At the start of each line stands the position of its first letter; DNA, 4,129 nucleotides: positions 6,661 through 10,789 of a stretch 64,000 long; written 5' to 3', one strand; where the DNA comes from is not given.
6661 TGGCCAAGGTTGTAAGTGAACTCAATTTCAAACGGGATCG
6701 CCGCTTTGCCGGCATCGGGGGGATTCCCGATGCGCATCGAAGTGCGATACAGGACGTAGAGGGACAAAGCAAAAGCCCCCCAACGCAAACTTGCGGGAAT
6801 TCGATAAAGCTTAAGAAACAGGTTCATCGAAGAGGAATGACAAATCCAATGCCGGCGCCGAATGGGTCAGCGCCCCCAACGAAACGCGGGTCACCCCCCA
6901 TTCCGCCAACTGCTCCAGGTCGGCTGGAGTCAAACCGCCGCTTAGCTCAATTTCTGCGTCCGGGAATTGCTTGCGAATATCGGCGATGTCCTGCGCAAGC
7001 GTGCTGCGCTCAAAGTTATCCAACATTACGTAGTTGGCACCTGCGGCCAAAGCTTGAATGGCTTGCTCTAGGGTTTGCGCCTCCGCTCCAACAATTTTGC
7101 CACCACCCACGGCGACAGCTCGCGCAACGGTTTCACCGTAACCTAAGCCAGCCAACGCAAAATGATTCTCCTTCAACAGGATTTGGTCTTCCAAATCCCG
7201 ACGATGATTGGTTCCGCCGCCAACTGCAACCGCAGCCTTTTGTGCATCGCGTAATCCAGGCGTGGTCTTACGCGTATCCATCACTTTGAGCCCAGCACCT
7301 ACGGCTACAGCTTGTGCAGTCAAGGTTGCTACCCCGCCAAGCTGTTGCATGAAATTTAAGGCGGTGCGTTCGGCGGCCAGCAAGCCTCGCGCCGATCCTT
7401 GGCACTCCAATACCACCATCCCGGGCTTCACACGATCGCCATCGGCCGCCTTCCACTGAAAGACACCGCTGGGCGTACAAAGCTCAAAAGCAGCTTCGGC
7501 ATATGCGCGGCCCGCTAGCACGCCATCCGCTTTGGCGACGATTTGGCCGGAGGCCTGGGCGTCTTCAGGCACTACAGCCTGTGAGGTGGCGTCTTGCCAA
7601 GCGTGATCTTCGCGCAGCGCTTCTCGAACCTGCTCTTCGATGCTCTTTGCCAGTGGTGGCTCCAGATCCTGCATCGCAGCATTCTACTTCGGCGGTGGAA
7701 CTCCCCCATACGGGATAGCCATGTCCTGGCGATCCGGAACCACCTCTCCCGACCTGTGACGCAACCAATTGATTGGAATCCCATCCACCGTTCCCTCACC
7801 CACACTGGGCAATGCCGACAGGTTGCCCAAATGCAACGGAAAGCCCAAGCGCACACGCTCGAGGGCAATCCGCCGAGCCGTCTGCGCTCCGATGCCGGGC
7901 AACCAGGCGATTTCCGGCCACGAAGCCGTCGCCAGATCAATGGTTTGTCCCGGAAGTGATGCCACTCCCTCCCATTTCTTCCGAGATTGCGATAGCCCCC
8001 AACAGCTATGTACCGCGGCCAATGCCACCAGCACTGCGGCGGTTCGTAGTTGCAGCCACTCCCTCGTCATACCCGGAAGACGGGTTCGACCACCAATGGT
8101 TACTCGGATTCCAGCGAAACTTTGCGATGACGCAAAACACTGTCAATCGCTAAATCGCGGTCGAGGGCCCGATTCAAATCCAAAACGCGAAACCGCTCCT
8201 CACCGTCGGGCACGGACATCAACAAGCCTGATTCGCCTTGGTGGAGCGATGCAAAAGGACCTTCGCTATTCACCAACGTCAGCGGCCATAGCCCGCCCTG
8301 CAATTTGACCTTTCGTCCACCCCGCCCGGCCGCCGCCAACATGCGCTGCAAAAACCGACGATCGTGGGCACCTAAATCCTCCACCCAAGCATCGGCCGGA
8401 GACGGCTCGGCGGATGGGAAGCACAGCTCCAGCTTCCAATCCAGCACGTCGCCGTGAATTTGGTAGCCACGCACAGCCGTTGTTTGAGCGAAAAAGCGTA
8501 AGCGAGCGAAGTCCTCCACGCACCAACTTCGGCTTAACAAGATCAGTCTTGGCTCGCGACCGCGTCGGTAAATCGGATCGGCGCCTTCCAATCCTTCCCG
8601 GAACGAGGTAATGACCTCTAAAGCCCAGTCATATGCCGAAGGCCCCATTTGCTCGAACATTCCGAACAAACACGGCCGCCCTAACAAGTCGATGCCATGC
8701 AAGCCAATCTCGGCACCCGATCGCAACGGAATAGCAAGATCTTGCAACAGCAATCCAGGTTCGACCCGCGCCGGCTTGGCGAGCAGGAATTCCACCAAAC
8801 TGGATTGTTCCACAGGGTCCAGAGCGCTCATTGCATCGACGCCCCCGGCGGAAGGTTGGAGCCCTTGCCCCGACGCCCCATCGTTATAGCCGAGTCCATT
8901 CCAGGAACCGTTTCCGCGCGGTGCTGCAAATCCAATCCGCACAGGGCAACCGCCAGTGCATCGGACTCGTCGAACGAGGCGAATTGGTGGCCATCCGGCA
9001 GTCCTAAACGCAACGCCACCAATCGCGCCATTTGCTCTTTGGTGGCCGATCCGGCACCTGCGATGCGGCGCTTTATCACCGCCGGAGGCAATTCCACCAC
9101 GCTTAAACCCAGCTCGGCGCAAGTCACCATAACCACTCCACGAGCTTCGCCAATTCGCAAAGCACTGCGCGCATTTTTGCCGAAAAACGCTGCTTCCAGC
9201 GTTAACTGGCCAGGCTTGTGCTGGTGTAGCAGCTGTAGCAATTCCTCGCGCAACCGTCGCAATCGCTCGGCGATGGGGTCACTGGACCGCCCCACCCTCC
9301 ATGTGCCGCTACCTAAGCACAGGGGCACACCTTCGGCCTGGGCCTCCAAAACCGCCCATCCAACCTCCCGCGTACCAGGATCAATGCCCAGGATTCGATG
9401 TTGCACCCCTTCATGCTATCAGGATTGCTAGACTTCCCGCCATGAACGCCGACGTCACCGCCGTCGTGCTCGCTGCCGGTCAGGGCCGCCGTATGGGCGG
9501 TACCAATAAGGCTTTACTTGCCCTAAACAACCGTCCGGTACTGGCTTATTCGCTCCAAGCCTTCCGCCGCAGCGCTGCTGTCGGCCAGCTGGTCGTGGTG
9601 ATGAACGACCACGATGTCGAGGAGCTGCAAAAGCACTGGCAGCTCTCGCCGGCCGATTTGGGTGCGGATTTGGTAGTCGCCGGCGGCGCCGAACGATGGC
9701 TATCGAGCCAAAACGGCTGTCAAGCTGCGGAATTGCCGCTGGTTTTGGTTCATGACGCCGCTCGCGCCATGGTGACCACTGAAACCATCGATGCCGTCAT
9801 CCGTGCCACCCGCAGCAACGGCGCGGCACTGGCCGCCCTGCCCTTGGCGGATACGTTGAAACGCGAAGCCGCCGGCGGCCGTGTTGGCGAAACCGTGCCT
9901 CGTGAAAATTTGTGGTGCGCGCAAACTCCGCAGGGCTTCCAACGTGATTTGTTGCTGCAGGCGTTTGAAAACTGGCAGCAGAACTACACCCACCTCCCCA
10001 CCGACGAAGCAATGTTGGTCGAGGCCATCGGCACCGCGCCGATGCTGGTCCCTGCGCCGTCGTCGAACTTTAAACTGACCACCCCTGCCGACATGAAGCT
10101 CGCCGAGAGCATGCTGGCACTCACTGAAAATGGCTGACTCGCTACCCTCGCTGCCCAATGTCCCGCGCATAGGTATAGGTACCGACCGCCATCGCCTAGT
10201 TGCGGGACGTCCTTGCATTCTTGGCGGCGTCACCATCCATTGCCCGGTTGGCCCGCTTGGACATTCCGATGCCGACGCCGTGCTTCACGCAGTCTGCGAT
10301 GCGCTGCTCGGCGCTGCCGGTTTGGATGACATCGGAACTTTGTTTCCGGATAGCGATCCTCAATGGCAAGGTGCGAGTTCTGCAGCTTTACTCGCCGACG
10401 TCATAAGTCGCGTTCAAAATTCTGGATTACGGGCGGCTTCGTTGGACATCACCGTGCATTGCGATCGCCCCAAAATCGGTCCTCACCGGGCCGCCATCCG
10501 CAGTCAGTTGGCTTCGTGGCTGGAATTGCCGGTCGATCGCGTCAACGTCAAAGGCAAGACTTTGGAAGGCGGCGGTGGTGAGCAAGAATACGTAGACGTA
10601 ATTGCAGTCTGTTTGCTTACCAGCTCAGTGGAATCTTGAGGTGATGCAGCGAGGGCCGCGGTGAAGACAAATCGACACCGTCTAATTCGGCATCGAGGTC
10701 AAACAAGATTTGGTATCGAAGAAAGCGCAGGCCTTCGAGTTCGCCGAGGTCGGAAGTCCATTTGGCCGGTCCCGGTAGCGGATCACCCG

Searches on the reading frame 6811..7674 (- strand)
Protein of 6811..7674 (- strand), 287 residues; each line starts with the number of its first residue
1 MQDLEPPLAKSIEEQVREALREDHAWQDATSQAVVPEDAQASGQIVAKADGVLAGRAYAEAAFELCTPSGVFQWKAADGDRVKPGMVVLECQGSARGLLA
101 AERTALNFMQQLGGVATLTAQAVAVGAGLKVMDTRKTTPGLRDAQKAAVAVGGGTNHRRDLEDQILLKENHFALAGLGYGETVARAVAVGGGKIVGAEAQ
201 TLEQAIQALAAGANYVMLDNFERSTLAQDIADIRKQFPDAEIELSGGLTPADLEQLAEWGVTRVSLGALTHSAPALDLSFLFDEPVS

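Call 38: search_protein_families(library=pfam, proteins=[window:6811-7674:-], max_evalue=0.00001)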
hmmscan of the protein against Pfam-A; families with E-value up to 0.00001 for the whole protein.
window:6811-7674:- (287 aa): 2 families
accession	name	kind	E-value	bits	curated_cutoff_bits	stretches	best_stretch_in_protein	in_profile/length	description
PF01729.25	QRPTase_C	-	2.2e-41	141.8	23.1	1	115-279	1-167/169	Quinolinate phosphoribosyl transferase, C-terminal domain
PF02749.22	QRPTase_N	-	2.4e-20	73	27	1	28-112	1-81/82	Quinolinate phosphoribosyl transferase, N-terminal domain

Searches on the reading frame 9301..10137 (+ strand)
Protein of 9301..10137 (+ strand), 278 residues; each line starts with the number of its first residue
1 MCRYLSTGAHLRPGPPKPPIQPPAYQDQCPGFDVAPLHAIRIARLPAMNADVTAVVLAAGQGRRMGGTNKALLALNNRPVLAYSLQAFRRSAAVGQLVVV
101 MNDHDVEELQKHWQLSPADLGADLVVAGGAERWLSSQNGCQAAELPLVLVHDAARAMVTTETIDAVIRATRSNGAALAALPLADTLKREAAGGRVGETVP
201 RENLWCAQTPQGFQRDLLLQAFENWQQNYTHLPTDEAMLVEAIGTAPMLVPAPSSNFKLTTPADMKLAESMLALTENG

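Call 38: search_protein_families(library=pfam, proteins=[window:9301-10137:+], max_evalue=0.00001)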
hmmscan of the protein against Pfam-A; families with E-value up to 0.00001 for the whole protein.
window:9301-10137:+ (278 aa): 2 families
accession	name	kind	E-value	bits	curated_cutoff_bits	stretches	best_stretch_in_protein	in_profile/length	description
PF01128.25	IspD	-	1.4e-53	182.3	27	1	52-272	1-219/221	2-C-methyl-D-erythritol 4-phosphate cytidylyltransferase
PF12804.13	NTP_transf_3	-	3.1e-14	53.9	27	1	54-180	1-121/160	MobA-like NTP transferase domain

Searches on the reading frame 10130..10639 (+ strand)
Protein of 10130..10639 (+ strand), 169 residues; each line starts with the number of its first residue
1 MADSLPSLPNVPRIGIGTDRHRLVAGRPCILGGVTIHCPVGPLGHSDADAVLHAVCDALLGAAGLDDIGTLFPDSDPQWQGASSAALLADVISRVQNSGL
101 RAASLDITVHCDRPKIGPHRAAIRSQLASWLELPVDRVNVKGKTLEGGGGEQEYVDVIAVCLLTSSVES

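Call 38: search_protein_families(library=pfam, proteins=[window:10130-10639:+], max_evalue=0.00001)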
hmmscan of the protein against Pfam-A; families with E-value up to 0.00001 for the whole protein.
window:10130-10639:+ (169 aa): 1 family
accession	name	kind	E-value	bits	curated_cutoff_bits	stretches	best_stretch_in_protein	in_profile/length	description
PF02542.21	YgbB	-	7.5e-54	182.7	26.7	1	13-163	2-154/155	YgbB family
